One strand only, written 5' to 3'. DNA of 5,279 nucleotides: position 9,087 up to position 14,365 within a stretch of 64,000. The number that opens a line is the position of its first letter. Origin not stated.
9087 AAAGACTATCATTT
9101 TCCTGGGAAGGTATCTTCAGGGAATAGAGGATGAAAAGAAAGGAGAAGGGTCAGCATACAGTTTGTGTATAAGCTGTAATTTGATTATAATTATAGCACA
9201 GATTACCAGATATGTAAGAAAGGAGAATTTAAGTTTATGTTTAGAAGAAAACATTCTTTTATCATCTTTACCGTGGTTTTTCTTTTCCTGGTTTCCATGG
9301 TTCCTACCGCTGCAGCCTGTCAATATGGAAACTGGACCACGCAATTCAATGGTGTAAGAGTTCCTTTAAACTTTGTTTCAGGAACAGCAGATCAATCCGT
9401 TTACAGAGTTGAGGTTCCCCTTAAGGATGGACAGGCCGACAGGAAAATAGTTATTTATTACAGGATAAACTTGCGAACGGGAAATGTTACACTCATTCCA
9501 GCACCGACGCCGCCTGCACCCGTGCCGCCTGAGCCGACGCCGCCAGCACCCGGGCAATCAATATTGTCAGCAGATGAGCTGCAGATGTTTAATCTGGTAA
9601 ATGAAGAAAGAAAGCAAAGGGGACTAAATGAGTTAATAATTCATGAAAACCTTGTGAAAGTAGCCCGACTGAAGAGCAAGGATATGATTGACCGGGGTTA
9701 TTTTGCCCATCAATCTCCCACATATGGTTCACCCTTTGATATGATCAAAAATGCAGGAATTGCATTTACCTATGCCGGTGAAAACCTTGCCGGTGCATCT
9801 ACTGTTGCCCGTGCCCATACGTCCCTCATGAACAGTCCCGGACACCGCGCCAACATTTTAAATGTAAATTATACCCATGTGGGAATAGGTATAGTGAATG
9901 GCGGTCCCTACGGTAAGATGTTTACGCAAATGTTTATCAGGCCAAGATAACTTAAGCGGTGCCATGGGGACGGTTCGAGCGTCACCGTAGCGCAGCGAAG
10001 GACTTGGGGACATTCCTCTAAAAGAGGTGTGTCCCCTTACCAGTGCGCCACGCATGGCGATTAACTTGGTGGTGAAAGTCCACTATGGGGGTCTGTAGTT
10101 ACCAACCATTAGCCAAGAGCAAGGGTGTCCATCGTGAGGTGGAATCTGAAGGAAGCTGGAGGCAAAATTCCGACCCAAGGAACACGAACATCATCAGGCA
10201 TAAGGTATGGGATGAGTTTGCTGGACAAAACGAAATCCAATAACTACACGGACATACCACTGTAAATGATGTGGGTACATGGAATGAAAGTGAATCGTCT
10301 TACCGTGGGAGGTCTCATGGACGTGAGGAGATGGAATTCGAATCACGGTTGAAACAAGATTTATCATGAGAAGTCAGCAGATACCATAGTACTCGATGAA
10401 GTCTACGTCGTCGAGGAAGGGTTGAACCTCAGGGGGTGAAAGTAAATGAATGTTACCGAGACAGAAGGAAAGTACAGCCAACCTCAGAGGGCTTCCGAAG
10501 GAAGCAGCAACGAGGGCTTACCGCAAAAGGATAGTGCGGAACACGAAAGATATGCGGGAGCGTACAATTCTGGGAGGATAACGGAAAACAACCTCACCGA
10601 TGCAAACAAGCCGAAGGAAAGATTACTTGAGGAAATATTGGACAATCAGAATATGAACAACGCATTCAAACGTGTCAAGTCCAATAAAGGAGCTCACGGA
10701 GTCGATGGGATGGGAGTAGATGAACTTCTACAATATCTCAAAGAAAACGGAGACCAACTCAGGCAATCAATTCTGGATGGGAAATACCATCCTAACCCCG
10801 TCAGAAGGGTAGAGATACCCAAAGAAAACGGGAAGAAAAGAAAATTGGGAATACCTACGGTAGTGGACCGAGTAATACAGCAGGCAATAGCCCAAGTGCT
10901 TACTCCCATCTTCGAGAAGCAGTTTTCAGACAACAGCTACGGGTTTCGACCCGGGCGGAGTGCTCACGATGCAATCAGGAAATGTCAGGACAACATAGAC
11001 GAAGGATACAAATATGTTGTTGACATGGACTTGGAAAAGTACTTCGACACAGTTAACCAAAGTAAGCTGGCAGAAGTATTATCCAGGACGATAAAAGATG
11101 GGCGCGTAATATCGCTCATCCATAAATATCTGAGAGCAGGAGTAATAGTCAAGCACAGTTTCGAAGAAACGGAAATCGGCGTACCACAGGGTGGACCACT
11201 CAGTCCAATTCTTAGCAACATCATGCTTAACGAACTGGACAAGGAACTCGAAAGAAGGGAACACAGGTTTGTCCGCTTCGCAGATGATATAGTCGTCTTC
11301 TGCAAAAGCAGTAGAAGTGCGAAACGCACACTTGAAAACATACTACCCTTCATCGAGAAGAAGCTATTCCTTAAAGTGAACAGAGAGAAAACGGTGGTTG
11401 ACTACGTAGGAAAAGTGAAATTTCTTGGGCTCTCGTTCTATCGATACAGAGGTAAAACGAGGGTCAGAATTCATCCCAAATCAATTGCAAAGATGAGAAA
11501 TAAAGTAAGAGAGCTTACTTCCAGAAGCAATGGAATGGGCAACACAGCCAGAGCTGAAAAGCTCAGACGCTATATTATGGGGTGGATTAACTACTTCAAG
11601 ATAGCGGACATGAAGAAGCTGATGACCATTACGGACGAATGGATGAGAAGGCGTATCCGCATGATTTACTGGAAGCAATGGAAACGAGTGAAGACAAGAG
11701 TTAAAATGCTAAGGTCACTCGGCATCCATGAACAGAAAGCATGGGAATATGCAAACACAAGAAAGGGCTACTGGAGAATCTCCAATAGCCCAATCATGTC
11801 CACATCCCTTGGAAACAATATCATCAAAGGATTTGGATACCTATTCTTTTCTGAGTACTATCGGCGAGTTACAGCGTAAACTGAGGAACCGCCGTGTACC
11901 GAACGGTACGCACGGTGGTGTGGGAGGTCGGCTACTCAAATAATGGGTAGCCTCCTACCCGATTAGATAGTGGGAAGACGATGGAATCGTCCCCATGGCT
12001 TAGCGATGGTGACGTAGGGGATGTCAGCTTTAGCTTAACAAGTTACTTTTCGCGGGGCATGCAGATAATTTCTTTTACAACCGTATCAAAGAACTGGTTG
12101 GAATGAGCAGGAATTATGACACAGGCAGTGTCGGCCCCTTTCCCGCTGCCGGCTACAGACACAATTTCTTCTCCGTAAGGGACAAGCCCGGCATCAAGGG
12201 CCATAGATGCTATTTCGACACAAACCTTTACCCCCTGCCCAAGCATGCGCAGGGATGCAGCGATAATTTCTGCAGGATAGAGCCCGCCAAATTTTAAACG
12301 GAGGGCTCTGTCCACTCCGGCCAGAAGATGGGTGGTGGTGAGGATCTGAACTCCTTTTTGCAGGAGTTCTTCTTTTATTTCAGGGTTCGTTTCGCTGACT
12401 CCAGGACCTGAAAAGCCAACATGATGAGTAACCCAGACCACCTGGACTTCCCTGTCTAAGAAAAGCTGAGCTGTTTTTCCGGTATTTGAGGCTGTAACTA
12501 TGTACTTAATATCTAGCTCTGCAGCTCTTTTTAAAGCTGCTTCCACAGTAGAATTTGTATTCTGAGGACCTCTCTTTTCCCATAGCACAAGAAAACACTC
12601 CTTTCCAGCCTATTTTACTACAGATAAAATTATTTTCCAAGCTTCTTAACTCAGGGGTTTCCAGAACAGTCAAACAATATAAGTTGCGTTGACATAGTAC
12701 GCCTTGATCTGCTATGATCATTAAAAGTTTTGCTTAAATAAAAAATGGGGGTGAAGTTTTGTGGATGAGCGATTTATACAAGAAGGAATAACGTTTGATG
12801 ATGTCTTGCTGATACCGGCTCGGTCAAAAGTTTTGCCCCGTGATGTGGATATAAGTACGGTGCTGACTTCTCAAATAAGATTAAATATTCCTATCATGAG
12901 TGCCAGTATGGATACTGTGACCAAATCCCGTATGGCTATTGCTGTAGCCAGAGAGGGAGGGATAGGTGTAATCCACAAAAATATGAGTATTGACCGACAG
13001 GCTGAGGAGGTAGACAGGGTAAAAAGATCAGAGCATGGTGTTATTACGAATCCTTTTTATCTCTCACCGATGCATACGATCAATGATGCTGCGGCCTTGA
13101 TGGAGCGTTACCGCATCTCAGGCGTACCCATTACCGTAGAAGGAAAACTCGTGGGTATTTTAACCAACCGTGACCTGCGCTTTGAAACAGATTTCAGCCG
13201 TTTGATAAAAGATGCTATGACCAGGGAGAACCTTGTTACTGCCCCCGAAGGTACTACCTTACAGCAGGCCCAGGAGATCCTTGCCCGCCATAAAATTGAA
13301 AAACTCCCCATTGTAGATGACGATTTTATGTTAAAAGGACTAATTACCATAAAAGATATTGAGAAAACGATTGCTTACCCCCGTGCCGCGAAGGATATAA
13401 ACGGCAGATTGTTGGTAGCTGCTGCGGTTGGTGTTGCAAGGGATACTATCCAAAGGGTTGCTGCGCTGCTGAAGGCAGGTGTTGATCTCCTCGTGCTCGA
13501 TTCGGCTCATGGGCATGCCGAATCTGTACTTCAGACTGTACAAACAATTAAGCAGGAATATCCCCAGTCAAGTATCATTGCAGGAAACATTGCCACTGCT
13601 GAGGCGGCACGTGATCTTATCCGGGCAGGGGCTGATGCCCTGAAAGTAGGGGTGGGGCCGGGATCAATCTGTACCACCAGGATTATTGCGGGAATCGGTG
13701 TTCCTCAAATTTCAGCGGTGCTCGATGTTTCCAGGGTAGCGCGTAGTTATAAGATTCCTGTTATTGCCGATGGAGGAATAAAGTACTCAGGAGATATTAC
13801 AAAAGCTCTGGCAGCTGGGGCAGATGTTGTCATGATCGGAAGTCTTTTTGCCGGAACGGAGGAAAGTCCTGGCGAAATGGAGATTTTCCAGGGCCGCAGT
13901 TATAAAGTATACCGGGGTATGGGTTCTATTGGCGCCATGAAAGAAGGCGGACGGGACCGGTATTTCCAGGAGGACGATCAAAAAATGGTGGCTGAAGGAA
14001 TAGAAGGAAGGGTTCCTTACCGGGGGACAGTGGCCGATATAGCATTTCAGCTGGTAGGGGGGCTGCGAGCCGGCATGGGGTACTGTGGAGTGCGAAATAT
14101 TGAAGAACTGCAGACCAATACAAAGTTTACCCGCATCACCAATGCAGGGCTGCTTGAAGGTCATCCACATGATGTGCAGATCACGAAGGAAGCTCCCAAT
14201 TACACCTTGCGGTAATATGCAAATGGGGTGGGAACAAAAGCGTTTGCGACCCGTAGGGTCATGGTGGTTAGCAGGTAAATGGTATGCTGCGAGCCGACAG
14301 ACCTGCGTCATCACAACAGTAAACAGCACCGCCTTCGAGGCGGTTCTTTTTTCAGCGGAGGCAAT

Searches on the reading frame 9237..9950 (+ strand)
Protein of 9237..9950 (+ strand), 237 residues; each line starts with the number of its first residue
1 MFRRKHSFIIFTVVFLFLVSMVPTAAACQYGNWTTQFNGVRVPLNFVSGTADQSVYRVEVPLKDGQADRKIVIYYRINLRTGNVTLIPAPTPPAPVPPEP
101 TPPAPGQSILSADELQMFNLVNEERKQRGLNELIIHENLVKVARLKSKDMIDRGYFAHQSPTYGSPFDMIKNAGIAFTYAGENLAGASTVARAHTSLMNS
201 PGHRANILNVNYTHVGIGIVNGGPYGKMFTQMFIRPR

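Call 3: search_protein_families(library=pfam, proteins=[window:9237-9950:+], max_evalue=0.01)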
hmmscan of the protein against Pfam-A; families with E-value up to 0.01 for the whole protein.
window:9237-9950:+ (237 aa): 1 family
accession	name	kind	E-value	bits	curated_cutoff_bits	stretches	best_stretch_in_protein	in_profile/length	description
PF00188.32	CAP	-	5.5e-17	63.1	21.1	1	118-233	1-117/117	Cysteine-rich secretory protein family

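Call 4: search_protein_families(library=ncbifam, proteins=[window:9237-9950:+], max_evalue=0.01)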
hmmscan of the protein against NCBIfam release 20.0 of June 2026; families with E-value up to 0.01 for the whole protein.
window:9237-9950:+ (237 aa): 2 families
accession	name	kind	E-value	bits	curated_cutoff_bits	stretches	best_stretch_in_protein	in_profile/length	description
TIGR02909.1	spore_YkwD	subfamily_domain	1.4e-52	176.9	171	1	111-234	2-126/127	uncharacterized protein, YkwD family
NF052539.1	DivAsocLipDalA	equivalog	7.1e-07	29.2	200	1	115-228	49-162/169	divisome-associated lipoprotein DalA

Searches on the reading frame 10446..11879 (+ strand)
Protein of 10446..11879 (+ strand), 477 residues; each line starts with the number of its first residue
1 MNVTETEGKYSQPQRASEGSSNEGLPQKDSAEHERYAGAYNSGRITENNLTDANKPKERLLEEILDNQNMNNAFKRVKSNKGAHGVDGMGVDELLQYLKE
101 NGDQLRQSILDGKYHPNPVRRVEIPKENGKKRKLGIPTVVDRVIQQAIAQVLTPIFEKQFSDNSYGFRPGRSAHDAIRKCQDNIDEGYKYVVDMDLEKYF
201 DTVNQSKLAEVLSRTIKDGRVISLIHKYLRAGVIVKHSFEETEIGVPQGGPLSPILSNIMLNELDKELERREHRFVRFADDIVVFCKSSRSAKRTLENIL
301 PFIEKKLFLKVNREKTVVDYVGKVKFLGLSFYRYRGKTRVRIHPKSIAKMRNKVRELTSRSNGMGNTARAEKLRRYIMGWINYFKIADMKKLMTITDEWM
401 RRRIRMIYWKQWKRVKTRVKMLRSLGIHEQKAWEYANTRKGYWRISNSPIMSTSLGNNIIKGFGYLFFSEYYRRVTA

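Call 3: search_protein_families(library=pfam, proteins=[window:10446-11879:+], max_evalue=0.01)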
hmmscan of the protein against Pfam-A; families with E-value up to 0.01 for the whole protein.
window:10446-11879:+ (477 aa): 2 families
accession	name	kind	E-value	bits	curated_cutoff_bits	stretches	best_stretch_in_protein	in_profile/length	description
PF00078.32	RVT_1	-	9.8e-43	146.7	29.6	1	124-330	1-204/205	Reverse transcriptase (RNA-dependent DNA polymerase)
PF08388.16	GIIM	-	6.5e-19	68.1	23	1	348-422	2-76/80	Group II intron, maturase-specific domain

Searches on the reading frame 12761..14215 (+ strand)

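Call 35: search_protein_families(library=pfam, proteins=[window:12761-14215:+], max_evalue=0.0001)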
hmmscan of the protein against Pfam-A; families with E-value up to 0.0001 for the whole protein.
window:12761-14215:+ (484 aa): 6 families
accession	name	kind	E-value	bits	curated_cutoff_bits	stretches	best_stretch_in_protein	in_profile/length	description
PF00478.31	IMPDH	-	4.8e-164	545.8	25.6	1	9-470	1-345/345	IMP dehydrogenase / GMP reductase domain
PF00571.33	CBS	-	6.1e-23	81.3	24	2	149-204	1-55/57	CBS domain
PF03060.21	NMO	-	2e-17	64.1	28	2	229-370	102-232/331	Nitronate monooxygenase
PF01070.24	FMN_dh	-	9e-08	32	24.9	1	255-363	205-305/350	FMN-dependent dehydrogenase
PF00977.27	His_biosynth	-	9.9e-08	32.1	23.6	0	323-363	65-105/228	Histidine biosynthesis protein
PF01207.24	Dus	-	9.3e-06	25.4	20.4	0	323-360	176-214/311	Dihydrouridine synthase (Dus)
